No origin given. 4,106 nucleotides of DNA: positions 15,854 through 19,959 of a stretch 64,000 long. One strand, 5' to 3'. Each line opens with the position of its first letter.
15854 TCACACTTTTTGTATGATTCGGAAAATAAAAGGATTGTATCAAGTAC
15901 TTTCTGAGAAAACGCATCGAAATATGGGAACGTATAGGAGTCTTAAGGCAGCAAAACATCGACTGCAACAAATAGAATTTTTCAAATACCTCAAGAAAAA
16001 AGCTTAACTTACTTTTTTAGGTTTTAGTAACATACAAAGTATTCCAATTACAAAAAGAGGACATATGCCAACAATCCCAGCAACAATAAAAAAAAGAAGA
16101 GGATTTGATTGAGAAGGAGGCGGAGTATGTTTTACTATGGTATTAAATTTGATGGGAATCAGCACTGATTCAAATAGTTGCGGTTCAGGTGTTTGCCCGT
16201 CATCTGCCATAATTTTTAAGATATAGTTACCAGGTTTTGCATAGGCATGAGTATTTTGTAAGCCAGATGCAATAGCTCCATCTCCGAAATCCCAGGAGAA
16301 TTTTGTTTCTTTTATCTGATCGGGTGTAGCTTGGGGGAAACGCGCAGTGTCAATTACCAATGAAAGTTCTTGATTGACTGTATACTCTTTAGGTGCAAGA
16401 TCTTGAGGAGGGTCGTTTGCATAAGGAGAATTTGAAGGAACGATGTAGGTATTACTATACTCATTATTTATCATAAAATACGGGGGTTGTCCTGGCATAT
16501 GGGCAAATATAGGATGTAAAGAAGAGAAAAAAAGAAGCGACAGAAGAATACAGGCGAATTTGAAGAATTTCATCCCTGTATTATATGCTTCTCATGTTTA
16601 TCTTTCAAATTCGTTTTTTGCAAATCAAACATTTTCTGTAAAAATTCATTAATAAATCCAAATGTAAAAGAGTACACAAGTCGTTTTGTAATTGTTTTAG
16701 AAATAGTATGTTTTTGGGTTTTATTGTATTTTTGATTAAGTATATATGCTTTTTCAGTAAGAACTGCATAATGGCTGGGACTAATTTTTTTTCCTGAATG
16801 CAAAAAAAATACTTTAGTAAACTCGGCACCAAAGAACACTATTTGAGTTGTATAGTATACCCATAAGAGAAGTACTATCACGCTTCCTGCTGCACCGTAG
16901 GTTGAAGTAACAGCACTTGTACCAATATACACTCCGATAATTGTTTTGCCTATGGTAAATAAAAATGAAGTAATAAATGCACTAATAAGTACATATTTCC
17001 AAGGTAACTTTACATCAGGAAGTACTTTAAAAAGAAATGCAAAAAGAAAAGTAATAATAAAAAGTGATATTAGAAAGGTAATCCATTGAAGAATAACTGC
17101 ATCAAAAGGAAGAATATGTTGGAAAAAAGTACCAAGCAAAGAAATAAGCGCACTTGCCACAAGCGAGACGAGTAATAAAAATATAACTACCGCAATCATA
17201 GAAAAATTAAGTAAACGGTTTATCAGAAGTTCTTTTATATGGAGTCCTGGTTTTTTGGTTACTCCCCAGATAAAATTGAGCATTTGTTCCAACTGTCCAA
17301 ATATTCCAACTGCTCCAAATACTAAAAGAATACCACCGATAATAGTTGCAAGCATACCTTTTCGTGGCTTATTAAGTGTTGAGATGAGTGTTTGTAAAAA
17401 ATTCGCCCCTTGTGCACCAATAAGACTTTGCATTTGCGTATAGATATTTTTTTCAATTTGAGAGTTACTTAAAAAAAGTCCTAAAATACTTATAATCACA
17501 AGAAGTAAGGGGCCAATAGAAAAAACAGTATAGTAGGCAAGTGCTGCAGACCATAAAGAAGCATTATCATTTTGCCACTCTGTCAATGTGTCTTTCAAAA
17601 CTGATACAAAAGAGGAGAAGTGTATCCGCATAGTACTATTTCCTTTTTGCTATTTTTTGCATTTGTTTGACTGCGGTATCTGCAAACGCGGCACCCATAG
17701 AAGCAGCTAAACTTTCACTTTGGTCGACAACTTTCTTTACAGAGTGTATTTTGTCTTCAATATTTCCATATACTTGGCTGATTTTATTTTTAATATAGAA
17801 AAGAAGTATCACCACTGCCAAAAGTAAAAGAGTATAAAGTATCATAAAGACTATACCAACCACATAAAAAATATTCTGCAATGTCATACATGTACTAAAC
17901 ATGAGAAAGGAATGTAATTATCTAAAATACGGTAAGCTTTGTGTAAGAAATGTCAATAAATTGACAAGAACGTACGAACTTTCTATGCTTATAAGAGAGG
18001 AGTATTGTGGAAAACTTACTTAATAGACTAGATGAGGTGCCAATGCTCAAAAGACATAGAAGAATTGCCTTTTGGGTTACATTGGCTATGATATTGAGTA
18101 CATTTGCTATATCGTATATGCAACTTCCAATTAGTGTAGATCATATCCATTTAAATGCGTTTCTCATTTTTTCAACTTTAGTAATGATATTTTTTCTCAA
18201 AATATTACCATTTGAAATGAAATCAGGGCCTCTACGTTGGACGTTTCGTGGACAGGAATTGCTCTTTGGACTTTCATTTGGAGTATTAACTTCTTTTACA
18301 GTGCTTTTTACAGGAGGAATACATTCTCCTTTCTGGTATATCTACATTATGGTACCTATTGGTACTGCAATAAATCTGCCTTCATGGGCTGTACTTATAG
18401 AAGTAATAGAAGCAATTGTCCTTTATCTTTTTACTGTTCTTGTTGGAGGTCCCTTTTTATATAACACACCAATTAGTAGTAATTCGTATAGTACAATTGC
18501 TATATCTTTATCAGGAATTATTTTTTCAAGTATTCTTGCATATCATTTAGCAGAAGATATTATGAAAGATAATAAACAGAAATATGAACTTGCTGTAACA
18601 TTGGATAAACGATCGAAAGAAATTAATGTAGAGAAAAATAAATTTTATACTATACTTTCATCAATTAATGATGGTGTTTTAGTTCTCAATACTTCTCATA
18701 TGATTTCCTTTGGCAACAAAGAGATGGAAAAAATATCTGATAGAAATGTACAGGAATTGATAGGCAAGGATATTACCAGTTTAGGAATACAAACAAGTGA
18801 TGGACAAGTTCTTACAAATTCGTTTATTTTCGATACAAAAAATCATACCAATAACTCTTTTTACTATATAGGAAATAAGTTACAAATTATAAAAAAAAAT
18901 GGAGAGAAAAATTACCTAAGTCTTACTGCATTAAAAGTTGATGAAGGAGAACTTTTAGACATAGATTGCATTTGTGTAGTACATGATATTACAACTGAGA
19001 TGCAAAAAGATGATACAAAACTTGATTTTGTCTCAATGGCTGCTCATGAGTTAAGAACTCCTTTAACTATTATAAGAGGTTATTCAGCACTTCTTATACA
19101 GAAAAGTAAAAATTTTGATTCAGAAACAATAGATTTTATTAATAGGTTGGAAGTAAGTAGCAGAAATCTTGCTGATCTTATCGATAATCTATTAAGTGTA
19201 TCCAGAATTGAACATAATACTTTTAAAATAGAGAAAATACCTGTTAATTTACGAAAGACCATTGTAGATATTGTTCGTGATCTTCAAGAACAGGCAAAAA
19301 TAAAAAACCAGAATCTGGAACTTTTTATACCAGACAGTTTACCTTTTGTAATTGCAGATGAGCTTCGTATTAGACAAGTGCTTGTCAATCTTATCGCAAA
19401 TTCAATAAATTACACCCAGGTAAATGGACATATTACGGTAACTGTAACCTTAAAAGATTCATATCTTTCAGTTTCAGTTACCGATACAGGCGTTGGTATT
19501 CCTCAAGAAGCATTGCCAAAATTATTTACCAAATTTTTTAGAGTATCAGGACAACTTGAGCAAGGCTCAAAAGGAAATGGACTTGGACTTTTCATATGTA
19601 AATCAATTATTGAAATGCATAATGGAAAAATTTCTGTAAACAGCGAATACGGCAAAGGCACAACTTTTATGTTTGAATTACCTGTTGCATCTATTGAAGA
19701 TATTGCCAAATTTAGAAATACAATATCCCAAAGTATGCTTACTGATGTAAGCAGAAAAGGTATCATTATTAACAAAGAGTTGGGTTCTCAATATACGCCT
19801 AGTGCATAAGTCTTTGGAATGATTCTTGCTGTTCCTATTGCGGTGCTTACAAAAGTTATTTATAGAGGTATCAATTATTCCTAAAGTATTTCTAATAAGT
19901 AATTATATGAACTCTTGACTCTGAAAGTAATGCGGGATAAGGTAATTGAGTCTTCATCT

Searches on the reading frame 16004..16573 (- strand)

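Call 75: search_protein_families(library=pfam, proteins=[window:16004-16573:-], max_evalue=0.01)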
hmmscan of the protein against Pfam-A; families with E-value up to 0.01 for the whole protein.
window:16004-16573:- (189 aa): 2 families
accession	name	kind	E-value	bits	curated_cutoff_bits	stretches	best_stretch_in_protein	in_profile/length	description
PF18911.6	PKD_4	-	3.3e-10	40.3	27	1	82-126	27-71/85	PKD domain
PF00801.26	PKD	-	3.8e-06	27.2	23.5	1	86-125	26-67/80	PKD domain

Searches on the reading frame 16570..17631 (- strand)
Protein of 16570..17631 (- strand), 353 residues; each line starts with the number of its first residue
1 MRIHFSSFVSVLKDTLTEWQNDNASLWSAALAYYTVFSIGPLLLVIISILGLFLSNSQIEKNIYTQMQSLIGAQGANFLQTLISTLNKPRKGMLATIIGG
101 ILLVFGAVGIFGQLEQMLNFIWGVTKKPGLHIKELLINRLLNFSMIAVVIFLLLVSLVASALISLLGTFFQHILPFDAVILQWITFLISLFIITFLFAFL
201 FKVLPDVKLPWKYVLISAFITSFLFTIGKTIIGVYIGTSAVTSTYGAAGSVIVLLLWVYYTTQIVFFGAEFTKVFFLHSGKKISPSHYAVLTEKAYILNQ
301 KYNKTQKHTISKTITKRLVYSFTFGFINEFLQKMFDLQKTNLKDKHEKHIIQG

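Call 95: search_protein_families(library=pfam, proteins=[window:16570-17631:-], max_evalue=0.001)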
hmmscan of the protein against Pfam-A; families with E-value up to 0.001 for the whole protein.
window:16570-17631:- (353 aa): 1 family
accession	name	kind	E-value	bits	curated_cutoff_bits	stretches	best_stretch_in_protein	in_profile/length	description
PF03631.20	Virul_fac_BrkB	-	7.9e-49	167.1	33.7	1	21-275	2-255/259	Virulence factor BrkB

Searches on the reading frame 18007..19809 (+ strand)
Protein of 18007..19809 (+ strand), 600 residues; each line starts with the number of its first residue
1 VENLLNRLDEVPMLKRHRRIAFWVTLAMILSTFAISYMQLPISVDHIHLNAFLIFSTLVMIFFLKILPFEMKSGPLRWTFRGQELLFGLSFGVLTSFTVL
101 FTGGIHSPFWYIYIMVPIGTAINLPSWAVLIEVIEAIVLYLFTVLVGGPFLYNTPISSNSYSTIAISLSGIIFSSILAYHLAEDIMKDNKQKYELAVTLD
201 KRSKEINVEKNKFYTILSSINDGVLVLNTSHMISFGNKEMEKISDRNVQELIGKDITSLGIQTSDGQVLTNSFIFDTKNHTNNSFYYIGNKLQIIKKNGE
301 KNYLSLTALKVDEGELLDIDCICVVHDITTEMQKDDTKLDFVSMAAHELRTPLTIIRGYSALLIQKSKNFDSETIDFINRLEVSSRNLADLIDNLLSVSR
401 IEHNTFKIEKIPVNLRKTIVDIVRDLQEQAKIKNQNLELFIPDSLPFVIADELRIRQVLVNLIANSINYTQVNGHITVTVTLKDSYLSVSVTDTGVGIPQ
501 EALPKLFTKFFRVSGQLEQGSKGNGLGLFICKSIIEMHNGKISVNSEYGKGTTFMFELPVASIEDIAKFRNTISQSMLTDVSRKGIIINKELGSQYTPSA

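Call 75: search_protein_families(library=pfam, proteins=[window:18007-19809:+], max_evalue=0.01)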
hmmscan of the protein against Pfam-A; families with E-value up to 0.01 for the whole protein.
window:18007-19809:+ (600 aa): 5 families
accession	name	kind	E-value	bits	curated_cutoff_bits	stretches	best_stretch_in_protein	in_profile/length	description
PF02518.31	HATPase_c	-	7.6e-32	110.5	26.4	1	451-561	2-110/111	Histidine kinase-, DNA gyrase B-, and HSP90-like ATPase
PF00512.31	HisKA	-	9e-15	54.9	26.9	1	338-403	2-65/66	His Kinase A (phospho-acceptor) domain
PF13426.13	PAS_9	-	3.4e-07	30.9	27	1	221-329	1-102/103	PAS domain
PF00989.32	PAS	-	9.3e-05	22.8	22.6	1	213-258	3-48/113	PAS fold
PF13581.12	HATPase_c_2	-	0.00062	20.2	27.4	1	454-536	31-110/127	Histidine kinase-like ATPase domain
